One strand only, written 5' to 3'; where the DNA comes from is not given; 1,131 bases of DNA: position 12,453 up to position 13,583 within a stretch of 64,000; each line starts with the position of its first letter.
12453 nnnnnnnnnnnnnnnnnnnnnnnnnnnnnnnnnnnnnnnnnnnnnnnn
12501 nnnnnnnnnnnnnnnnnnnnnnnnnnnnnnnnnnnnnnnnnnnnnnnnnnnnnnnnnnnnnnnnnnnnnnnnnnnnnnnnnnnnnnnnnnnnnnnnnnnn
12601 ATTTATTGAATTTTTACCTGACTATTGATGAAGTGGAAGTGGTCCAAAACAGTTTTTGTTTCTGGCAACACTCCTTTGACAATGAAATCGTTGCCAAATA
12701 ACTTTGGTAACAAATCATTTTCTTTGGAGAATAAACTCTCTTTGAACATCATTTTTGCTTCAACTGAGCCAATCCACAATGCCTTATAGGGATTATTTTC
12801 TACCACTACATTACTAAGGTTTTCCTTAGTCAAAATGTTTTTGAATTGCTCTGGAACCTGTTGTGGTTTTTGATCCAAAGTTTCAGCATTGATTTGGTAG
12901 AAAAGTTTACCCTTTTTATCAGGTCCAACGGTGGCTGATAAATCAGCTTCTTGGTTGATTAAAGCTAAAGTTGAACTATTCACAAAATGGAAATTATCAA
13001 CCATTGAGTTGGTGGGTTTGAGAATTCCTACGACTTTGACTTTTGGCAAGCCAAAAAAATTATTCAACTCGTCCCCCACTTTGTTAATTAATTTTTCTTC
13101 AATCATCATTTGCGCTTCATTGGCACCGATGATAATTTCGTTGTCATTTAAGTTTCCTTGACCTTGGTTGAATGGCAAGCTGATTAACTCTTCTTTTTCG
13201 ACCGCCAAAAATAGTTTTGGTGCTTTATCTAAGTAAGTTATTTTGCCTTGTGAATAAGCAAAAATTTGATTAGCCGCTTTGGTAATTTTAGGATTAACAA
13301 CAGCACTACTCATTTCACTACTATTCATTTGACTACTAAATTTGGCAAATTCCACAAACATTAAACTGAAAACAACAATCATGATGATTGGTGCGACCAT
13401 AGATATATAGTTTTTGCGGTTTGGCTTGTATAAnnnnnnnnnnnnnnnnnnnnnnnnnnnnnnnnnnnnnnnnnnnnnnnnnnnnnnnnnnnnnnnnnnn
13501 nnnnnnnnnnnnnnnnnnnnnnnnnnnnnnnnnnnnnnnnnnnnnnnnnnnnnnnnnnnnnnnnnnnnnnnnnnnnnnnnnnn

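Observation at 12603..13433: CopA P1B-ATPase carrying a C-terminal fusion to a MacB/FtsX-like extracytoplasmic domain with an internal DxFHF repeat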

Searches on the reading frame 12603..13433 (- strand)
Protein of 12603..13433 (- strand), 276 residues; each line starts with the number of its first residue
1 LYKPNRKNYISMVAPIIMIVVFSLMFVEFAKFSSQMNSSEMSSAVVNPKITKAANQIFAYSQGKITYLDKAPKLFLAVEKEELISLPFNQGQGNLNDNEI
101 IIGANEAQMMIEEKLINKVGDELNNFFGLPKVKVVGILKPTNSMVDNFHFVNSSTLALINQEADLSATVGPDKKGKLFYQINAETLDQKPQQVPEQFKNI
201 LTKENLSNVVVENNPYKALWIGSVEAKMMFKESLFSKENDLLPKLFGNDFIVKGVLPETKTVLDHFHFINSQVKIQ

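Call 3: search_protein_families(library=pfam, proteins=[window:12603-13433:-], max_evalue=1)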
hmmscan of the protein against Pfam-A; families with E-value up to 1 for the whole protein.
window:12603-13433:- (276 aa): 1 family
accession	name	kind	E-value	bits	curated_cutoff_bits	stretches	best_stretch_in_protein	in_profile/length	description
PF01610.23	DDE_Tnp_ISL3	-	0.085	13.1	23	0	251-270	69-88/240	Transposase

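Call 4: search_protein_families(library=ncbifam, proteins=[window:12603-13433:-], max_evalue=1)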
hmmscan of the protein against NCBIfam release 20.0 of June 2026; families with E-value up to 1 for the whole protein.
window:12603-13433:- (276 aa): 0 families
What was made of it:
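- On MacB_PCD / type VII ABC transporter periplasmic domain: NCBIfam also gave none (call 4).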

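Call 6: find_homologous_proteins(query=window:12603-13433:-, max_evalue=0.001)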
Query window:12603-13433:- (276 aa): 14 proteins with E <= 0.001 among 676 candidates.
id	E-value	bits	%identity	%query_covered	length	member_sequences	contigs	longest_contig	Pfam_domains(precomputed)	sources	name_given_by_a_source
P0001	2.0e-57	213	45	100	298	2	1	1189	-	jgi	-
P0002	1.8e-55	206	42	100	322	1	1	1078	-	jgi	jgi:hypothetical protein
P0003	1.9e-55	206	43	99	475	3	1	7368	PF00702.33,PF08282.19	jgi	jgi:soluble P-type ATPase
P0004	1.3e-52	197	40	98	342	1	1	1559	-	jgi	jgi:hypothetical protein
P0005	6.9e-47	178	41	94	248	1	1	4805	-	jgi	jgi:hypothetical protein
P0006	3.1e-40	156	39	94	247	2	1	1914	-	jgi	jgi:hypothetical protein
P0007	5.9e-40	155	43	78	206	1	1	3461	-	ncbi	ncbi:MAG: hypothetical protein WAW11_05565, partial [Patescibacteria group bacterium]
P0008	2.6e-39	153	36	98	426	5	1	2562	PF00702.33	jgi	jgi:hypothetical protein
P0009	2.8e-36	143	33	97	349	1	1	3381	-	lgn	-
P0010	1.4e-25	108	40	62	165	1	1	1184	-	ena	-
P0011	3.0e-23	101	39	61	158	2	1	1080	-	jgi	jgi:hypothetical protein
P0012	9.5e-23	99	31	93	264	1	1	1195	-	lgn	-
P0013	1.1e-20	92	31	91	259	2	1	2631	-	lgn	-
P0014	1.2e-14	72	32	57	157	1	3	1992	-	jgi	jgi:hypothetical protein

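Call 8: find_encoding_contigs(protein=P0005, flank=5000)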
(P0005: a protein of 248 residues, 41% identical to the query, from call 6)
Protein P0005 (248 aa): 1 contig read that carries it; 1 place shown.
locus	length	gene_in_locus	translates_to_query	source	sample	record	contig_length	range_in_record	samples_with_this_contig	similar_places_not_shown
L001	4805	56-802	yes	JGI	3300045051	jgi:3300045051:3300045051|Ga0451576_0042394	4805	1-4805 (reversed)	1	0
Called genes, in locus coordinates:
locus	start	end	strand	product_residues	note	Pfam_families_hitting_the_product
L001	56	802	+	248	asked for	-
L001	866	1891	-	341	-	PF00534:Glycos_transf_1, PF13692:Glyco_trans_1_4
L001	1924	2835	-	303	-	PF00892:EamA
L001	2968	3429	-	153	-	-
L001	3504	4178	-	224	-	PF07853:DUF1648, PF13630:SdpI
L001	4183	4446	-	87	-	PF12840:HTH_20, PF13412:HTH_24 (weak), PF01022:HTH_5, PF01047:MarR (weak)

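Call 9: find_encoding_contigs(protein=P0003, flank=8000)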
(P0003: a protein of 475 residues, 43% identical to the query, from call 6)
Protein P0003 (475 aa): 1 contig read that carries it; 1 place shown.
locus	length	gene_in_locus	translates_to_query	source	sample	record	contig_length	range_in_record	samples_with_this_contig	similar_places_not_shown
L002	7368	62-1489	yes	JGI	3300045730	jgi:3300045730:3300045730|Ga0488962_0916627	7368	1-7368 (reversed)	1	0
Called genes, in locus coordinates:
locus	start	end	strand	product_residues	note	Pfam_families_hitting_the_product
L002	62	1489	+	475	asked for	PF00702:Hydrolase, PF08282:Hydrolase_3 (faint)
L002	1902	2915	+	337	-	PF00022:Actin, PF06723:MreB_Mbl, PF00012:HSP70, PF14450:FtsA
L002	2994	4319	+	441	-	PF00989:PAS, PF13188:PAS_8 (weak), PF13426:PAS_9, PF08447:PAS_3 (faint), PF00512:HisKA, PF02518:HATPase_c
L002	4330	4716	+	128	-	PF00072:Response_reg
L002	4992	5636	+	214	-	PF13177:DNA_pol3_delta2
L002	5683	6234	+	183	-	PF01765:RRF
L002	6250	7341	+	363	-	PF02163:Peptidase_M50, PF17820:PDZ_6 (weak)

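Call 10: find_encoding_contigs(protein=P0013, flank=5000)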
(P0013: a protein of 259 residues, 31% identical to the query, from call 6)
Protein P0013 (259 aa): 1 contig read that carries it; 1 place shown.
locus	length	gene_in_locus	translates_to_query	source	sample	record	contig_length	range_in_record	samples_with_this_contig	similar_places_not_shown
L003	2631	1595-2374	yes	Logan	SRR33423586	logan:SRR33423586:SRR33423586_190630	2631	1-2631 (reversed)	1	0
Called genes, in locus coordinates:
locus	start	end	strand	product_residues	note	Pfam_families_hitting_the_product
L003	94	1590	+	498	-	PF00403:HMA, PF02683:DsbD_TM (weak), PF13386:DsbD_2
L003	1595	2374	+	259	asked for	-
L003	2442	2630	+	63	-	?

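Call 11: find_encoding_contigs(protein=P0012, flank=5000)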
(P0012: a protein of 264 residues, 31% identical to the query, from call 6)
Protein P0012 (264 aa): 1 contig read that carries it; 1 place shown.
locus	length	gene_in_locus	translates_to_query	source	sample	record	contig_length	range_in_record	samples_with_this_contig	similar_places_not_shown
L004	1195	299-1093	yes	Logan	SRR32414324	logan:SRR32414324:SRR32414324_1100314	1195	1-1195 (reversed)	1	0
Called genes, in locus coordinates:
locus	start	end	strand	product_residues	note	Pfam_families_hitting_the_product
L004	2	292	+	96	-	?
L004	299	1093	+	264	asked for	-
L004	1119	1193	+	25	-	?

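Call 16: find_homologous_proteins(query=A2, max_evalue=0.01)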
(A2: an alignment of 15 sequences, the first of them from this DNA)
Query A2 (15 sequences) (235 aa, profile of the alignment): 34 proteins with E <= 0.01 among 3660 candidates.
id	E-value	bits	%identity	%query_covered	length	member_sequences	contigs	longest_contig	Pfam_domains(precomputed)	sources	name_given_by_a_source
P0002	5.3e-99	348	41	99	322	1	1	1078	-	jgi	jgi:hypothetical protein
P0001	4.7e-98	345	42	100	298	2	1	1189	-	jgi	-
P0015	5.1e-97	342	40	99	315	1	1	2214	-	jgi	-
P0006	6.2e-97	342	38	99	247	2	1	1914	-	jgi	jgi:hypothetical protein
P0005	9.4e-97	341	42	94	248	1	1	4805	-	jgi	jgi:hypothetical protein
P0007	2.3e-94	333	43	92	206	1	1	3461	-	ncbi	ncbi:MAG: hypothetical protein WAW11_05565, partial [Patescibacteria group bacterium]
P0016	2.5e-93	330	38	99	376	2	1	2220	-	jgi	jgi:hypothetical protein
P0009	4.6e-88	313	33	95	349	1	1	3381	-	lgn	-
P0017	3.0e-86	307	39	94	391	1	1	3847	-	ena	-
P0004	3.5e-83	297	39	97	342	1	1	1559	-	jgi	jgi:hypothetical protein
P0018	1.5e-82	295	42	92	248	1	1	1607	-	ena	-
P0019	1.7e-80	288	42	92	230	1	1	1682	-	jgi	jgi:hypothetical protein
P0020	1.0e-79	285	39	98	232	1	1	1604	-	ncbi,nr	ncbi:MAG: hypothetical protein ACD_8C00090G0003 [uncultured bacterium]|nr:MAG: hypothetical protein 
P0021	1.8e-77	278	40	96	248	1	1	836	-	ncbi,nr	ncbi:MAG: hypothetical protein ACD_67C00161G0001 [uncultured bacterium]|nr:MAG: hypothetical protein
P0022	2.1e-76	274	41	88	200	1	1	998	-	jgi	jgi:hypothetical protein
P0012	3.9e-74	267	34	90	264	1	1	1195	-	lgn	-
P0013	2.0e-73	265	33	96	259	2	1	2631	-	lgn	-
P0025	2.4e-63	232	34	83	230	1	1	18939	-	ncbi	-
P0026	2.6e-60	222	35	84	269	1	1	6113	-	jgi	-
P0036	9.3e-37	145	50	46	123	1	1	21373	-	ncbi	-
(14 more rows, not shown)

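Call 17: search_solved_structures(query=A2, max_evalue=10, show_alignments=3)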
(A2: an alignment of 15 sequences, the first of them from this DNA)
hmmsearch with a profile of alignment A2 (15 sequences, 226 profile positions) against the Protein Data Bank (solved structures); distinct sequences matched with E-value up to 10: 28.
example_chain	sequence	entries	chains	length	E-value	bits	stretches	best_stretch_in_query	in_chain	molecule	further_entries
7wff_f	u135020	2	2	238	0.14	15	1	111-192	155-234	Photosynthetic NDH subunit of lumenal location 1, chloroplastic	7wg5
3fxh_A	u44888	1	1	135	0.28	14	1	92-142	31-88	Integron gene cassette protein HFX_CASS2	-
6mop_A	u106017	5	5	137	0.41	13.4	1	113-188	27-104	Cellular retinoic acid-binding protein 2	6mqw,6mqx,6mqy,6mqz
6mov_A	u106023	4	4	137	0.43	13.3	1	113-188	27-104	Cellular retinoic acid-binding protein 2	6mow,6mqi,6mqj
6nnx_A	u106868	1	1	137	0.49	13.2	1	113-188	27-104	Cellular retinoic acid-binding protein 2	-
6mpk_A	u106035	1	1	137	0.51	13.1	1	113-188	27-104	Cellular retinoic acid-binding protein 2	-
6mor_A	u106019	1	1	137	0.51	13.1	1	113-188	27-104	Cellular retinoic acid-binding protein 2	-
3fa7_A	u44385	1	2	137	0.53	13.1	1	114-188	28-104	Cellular retinoic acid-binding protein 2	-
4yfp_A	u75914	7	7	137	0.53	13.1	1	113-188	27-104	Cellular retinoic acid-binding protein 2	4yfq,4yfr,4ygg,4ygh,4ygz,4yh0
3cr6_A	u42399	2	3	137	0.53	13.1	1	114-188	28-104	Cellular retinoic acid-binding protein 2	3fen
6moq_A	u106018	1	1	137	0.54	13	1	113-188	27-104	Cellular retinoic acid-binding protein 2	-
6z2u_A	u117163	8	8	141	0.56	13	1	113-188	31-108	Cellular retinoic acid-binding protein 2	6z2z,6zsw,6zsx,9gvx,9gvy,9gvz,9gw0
3i17_B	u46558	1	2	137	0.61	12.9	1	114-188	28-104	Cellular retinoic acid-binding protein 2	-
3fa9_A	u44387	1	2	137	0.62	12.8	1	114-188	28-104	Cellular retinoic acid-binding protein 2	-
4qgw_A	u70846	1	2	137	0.63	12.8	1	114-188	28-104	Cellular retinoic acid-binding protein 2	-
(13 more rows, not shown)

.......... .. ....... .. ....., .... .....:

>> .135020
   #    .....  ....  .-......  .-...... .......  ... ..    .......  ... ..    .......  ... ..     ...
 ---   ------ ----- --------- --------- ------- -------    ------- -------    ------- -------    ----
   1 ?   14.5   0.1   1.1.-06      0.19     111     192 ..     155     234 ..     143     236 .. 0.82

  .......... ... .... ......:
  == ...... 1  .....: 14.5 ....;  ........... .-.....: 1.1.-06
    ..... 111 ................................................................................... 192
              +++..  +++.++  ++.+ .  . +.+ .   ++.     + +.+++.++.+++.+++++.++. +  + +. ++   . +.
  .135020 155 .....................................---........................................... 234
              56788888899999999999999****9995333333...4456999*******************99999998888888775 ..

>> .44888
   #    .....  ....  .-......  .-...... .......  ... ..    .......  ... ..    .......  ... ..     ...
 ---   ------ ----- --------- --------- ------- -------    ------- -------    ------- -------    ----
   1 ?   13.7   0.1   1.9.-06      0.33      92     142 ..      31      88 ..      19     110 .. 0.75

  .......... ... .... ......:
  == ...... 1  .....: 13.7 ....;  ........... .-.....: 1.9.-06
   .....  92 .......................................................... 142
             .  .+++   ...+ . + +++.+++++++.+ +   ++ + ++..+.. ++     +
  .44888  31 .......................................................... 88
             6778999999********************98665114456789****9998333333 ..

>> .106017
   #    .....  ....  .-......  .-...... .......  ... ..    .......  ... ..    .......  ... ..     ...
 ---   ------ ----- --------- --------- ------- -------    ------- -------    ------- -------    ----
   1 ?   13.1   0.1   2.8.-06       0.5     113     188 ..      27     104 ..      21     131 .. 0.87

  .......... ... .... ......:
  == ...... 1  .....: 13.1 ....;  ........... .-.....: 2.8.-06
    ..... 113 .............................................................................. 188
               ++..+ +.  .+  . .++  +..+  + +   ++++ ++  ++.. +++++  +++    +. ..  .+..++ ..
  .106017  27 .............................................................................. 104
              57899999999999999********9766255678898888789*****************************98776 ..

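Call 22: find_encoding_contigs(protein=P0025, flank=8000)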
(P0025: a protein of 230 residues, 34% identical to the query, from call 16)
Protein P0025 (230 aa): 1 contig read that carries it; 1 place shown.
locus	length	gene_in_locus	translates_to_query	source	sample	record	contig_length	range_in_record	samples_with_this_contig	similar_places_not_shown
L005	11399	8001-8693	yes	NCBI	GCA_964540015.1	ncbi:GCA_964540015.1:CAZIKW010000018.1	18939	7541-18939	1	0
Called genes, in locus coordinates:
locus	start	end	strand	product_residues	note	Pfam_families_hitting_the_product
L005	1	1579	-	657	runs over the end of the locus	PF00270:DEAD, PF04851:ResIII, PF22527:DEXQc_Suv3 (weak), PF08148:DSHCT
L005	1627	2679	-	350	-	-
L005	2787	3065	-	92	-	PF14947:HTH_45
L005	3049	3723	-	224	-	-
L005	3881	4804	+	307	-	PF00403:HMA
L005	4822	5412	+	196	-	PF13473:Cupredoxin_1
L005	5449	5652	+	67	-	PF00403:HMA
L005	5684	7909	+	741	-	PF00403:HMA, PF00122:E1-E2_ATPase, PF00702:Hydrolase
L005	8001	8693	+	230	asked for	-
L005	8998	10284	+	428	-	PF02616:SMC_ScpA (weak)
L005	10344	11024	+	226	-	PF01912:eIF-6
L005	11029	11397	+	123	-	?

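Call 23: find_encoding_contigs(protein=P0036, flank=8000)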
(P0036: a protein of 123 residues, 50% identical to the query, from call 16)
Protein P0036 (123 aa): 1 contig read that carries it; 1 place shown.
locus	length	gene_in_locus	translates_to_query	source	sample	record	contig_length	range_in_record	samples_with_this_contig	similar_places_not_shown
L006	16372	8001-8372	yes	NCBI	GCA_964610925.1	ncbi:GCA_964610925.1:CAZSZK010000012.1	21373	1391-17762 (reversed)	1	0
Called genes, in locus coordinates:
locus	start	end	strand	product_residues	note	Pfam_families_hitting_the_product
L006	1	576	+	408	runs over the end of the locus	PF00890:FAD_binding_2, PF01266:DAO (weak), PF01494:FAD_binding_3 (weak), PF03486:HI0933_like, PF07992:Pyr_redox_2, PF12831:FAD_oxidored, PF13450:NAD_binding_8 (weak), PF22780:HI0933_like_1st, +2 more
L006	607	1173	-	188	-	PF13671:AAA_33 (weak), PF00406:ADK, PF13207:AAA_17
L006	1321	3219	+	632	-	PF00270:DEAD, PF04851:ResIII (faint), PF00271:Helicase_C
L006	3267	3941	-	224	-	-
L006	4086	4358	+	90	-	PF02583:Trns_repr_metal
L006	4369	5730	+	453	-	PF00403:HMA, PF13386:DsbD_2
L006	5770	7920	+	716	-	-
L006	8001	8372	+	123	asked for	-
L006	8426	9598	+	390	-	PF05496:RuvB_N, PF00004:AAA, PF07728:AAA_5 (weak), PF13173:AAA_14 (weak), PF16193:AAA_assoc_2, PF12002:MgsA_C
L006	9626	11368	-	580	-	PF13555:AAA_29 (faint), PF00005:ABC_tran, PF02463:SMC_N (faint), PF13304:AAA_21 (faint), PF13401:AAA_22 (faint), PF12848:ABC_tran_Xtn, PF00005:ABC_tran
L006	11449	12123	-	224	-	PF00072:Response_reg, PF00486:Trans_reg_C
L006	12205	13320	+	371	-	-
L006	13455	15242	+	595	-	PF00009:GTP_EFTU, PF01926:MMR_HSR1, PF22042:EF-G_D2, PF03144:GTP_EFTU_D2, PF00679:EFG_C, PF21018:BipA_C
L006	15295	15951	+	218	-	PF00702:Hydrolase, PF13419:HAD_2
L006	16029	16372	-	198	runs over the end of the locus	-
